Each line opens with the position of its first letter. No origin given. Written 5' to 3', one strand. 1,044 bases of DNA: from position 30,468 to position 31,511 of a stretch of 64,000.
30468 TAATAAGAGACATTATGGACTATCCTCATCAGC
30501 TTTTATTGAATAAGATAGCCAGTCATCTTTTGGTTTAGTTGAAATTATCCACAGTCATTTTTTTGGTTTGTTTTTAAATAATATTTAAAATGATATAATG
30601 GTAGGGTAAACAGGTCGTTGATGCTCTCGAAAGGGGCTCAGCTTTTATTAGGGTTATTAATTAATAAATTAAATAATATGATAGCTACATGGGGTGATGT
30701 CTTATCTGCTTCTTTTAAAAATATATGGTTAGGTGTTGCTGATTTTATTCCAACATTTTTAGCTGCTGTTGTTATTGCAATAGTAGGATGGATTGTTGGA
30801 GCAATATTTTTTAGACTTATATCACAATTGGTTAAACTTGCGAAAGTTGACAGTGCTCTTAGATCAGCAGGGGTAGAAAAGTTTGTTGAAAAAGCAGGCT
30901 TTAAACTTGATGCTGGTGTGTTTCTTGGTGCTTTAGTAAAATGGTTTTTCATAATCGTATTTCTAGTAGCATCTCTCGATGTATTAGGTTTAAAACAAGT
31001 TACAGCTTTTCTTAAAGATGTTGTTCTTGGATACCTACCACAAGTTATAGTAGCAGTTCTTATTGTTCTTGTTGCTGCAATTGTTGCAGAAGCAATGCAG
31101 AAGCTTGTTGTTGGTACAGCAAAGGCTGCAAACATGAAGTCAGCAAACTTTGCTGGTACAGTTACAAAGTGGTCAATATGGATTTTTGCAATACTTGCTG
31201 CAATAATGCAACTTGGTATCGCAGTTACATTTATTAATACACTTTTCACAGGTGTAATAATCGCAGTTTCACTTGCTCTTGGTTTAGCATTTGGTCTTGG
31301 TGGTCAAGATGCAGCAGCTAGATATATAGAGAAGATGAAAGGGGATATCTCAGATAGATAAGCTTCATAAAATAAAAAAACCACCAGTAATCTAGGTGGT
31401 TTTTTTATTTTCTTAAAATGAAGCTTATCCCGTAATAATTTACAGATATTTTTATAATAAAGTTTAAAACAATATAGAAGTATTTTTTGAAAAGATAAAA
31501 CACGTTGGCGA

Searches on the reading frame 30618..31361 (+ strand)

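Call 60: search_protein_families(library=pfam, proteins=[window:30618-31361:+], max_evalue=0.01)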
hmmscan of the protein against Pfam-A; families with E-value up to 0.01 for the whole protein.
window:30618-31361:+ (247 aa): 1 family
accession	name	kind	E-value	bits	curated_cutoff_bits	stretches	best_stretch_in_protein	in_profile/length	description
PF05552.17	MS_channel_1st_1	-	4.6e-10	39.7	22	2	34-79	4-49/50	Mechanosensitive ion channel, conserved TM helix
